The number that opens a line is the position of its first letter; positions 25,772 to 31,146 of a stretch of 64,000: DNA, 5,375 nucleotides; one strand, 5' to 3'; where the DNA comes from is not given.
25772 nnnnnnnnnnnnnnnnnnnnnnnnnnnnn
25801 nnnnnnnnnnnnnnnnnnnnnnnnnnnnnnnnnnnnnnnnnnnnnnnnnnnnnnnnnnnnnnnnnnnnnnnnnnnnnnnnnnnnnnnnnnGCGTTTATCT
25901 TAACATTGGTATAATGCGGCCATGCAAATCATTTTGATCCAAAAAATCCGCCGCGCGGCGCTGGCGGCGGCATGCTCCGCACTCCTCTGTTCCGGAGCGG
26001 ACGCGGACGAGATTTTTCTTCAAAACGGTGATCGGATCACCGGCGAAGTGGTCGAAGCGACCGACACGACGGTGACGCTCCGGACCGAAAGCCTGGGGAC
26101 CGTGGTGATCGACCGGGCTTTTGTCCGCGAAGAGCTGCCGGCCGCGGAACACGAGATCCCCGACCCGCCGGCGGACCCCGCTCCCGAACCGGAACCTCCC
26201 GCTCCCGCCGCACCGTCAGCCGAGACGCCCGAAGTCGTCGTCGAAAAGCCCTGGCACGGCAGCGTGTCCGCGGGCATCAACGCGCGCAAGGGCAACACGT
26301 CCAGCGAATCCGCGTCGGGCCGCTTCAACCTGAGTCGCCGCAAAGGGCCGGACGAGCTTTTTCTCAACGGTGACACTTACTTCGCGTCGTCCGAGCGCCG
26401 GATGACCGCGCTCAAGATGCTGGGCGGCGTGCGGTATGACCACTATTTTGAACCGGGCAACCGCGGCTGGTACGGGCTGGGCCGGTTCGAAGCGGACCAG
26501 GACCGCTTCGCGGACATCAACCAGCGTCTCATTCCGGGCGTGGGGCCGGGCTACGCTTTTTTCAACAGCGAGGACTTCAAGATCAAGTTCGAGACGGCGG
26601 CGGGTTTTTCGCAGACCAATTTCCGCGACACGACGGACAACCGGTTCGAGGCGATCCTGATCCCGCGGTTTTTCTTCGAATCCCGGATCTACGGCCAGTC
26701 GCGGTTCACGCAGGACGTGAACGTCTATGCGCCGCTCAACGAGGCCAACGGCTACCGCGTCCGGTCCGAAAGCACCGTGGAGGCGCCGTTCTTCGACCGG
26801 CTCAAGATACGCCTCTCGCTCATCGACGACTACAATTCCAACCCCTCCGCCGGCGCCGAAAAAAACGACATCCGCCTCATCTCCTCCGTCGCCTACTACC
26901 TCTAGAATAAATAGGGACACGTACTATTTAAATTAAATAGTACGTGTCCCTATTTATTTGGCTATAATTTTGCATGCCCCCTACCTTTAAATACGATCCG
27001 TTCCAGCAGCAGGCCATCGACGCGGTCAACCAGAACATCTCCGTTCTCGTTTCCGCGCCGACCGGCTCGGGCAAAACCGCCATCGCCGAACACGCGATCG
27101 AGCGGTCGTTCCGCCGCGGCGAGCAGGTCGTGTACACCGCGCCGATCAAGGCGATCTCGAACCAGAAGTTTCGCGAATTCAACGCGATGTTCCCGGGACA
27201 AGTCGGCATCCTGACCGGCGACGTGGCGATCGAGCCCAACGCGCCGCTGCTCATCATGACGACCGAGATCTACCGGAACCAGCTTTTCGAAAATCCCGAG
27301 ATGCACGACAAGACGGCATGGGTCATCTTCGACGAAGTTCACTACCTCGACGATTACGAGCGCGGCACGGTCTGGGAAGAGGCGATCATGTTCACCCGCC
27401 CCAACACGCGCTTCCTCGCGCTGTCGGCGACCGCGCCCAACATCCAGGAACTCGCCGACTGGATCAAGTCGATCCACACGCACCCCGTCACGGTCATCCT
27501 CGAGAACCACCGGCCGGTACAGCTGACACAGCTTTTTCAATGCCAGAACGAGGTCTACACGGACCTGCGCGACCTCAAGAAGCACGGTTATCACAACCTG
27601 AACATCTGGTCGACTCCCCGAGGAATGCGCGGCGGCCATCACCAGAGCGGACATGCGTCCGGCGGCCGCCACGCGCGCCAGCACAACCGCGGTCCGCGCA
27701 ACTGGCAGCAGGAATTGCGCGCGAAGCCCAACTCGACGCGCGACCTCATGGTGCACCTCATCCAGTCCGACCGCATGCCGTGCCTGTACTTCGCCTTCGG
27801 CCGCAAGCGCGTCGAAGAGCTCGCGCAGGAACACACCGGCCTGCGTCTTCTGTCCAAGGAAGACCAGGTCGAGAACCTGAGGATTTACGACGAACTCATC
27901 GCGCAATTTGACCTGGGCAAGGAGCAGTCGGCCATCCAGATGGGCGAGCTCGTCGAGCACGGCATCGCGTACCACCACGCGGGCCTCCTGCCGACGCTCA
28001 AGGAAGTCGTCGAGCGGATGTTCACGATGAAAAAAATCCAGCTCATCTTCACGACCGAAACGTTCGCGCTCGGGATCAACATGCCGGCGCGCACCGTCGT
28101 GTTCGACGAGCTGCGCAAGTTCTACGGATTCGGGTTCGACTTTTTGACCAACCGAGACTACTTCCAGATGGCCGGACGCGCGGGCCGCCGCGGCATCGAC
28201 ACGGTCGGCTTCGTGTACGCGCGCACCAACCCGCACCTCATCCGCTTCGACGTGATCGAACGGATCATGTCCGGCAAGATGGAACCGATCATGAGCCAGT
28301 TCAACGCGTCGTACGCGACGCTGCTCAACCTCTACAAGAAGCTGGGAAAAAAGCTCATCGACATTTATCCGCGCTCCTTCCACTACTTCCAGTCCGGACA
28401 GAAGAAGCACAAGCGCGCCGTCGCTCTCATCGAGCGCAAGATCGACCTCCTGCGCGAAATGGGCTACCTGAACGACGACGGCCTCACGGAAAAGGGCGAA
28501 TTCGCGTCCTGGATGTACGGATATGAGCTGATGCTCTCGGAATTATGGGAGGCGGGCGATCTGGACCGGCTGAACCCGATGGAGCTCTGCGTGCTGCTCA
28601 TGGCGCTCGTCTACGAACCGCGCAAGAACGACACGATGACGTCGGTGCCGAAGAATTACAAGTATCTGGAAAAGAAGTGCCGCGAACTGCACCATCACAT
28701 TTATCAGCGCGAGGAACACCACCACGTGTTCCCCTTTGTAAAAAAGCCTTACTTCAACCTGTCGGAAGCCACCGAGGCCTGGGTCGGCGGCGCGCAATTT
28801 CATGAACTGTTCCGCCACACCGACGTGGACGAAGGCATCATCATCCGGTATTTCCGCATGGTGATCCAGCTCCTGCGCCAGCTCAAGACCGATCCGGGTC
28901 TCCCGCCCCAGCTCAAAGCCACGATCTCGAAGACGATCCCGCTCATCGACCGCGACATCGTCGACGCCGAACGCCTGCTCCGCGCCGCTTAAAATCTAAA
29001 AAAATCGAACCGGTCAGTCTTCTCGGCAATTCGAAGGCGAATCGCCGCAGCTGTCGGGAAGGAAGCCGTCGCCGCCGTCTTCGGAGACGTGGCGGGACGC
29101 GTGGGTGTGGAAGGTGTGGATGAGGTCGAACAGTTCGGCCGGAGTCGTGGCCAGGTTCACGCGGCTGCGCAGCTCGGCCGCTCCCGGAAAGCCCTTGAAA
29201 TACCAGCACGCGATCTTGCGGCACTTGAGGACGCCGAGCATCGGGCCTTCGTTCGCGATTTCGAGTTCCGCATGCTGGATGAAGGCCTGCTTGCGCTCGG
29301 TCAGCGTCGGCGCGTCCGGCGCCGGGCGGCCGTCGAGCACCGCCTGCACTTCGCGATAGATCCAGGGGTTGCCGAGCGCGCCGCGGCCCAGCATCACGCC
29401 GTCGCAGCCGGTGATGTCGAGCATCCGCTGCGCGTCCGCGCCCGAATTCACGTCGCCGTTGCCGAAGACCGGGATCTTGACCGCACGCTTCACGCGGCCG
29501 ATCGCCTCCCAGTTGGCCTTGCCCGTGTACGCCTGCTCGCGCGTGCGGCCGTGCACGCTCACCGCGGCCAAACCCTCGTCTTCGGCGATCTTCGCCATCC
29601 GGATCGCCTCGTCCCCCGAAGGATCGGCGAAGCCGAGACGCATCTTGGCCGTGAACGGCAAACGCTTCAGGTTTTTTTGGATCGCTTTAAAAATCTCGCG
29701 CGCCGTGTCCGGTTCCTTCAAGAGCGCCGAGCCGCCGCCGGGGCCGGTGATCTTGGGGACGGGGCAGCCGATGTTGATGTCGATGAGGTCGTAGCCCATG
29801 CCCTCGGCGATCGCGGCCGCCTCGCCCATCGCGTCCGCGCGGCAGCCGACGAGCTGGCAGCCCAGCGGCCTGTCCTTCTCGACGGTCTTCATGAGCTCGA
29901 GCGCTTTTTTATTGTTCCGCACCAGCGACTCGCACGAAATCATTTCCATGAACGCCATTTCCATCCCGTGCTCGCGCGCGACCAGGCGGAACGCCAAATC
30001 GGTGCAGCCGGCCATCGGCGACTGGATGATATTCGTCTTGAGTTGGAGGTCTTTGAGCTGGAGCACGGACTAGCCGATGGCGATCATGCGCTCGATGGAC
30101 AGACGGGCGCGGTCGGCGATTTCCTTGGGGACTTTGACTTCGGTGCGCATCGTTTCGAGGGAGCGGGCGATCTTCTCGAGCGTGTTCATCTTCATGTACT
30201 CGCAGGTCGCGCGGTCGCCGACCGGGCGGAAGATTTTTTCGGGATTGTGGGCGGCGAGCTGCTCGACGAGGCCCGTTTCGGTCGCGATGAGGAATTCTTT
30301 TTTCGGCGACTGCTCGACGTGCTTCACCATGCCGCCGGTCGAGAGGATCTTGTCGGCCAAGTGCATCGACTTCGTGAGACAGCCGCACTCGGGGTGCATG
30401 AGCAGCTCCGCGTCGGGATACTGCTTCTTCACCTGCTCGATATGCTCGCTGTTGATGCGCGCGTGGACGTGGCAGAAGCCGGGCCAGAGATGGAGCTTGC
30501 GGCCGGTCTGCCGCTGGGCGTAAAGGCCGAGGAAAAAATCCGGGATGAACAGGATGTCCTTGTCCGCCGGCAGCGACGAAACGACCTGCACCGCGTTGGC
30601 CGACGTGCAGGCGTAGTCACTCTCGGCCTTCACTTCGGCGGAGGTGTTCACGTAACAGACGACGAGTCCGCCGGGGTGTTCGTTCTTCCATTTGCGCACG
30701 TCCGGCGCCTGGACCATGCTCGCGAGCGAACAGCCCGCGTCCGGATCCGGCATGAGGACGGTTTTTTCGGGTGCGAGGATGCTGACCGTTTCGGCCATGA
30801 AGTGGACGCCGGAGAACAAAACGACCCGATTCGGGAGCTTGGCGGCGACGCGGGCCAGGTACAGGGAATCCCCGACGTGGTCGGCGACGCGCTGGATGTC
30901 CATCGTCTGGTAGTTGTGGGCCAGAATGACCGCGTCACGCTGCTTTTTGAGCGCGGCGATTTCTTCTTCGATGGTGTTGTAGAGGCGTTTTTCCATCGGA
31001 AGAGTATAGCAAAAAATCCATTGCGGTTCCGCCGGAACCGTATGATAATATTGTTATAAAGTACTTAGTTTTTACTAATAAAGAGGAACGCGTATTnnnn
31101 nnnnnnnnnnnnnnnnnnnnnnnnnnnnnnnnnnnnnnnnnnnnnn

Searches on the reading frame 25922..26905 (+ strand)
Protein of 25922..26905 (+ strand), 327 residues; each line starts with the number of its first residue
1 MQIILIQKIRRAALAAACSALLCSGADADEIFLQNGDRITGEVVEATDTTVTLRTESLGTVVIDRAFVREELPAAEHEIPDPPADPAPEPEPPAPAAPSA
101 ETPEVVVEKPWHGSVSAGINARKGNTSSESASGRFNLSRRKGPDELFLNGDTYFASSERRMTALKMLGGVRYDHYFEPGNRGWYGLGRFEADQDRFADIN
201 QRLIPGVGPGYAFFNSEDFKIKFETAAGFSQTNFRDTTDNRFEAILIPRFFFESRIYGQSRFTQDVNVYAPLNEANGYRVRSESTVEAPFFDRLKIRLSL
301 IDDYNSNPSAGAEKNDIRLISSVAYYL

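Call 90: search_protein_families(library=pfam, proteins=[window:25922-26905:+], max_evalue=0.00001)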
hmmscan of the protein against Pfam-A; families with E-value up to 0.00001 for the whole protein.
window:25922-26905:+ (327 aa): 1 family
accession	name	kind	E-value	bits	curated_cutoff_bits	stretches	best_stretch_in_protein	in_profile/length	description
PF04338.18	DUF481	-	3.8e-39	135.3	21.1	1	115-325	1-208/210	Protein of unknown function, DUF481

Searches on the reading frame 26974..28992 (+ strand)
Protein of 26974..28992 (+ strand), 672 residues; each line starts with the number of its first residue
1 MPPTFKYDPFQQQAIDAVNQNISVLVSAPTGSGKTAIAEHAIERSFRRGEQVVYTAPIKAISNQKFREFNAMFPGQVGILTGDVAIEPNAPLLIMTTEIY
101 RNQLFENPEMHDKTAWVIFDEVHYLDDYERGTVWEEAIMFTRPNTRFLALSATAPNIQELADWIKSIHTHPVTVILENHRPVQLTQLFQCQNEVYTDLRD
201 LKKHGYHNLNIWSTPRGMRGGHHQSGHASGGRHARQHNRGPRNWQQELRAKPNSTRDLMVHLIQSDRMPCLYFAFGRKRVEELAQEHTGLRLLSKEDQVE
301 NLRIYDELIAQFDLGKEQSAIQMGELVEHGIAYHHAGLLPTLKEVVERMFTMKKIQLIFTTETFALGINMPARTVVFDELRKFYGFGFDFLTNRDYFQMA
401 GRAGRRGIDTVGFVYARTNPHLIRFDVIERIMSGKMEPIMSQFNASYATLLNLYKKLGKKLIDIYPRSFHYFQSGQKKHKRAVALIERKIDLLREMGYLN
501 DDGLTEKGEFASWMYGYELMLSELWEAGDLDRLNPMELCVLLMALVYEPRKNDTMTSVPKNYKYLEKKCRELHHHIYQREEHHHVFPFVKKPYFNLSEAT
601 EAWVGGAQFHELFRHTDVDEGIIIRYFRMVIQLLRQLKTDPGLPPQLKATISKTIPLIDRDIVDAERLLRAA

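Call 90: search_protein_families(library=pfam, proteins=[window:26974-28992:+], max_evalue=0.00001)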
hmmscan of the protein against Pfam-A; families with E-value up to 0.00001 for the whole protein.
window:26974-28992:+ (672 aa): 5 families
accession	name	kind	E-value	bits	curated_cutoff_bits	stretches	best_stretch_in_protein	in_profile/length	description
PF08148.17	DSHCT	-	4e-28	98.8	22.7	1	502-664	2-171/172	DSHCT (NUC185) domain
PF00270.35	DEAD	-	2.6e-25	89.5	26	1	9-159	2-166/167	DEAD/DEAH box helicase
PF04851.21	ResIII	-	2.6e-15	57.2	22.5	1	6-154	3-162/164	Type III restriction enzyme, res subunit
PF22527.2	DEXQc_Suv3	-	2.7e-07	30.7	27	1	26-152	18-132/154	DEXQ-box helicase domain of Suv3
PF00271.37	Helicase_C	-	2.9e-07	31.1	23.5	1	328-407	39-110/110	Helicase conserved C-terminal domain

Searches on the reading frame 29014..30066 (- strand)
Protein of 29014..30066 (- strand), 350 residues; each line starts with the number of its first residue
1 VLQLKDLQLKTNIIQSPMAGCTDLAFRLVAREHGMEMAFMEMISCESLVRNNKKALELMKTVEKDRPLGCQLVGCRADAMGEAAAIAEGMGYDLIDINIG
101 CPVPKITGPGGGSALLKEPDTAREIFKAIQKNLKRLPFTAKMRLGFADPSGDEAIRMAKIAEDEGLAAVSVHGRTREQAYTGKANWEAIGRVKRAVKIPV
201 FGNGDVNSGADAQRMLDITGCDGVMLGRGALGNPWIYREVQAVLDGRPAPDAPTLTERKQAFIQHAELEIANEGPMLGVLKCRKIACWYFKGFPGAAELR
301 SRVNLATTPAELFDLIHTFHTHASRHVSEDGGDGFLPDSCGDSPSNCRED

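Call 90: search_protein_families(library=pfam, proteins=[window:29014-30066:-], max_evalue=0.00001)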
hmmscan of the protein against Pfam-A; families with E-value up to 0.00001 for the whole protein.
window:29014-30066:- (350 aa): 1 family
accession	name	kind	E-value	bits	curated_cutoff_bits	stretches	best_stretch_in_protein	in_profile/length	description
PF01207.24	Dus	-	6.9e-84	282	20.4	1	15-313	2-299/311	Dihydrouridine synthase (Dus)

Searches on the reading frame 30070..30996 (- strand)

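Call 90: search_protein_families(library=pfam, proteins=[window:30070-30996:-], max_evalue=0.00001)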
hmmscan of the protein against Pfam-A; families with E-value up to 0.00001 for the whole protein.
window:30070-30996:- (308 aa): 1 family
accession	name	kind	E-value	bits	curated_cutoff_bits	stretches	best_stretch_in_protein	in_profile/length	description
PF02445.21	NadA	-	2.7e-116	388.3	27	1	11-305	1-294/295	Quinolinate synthetase A protein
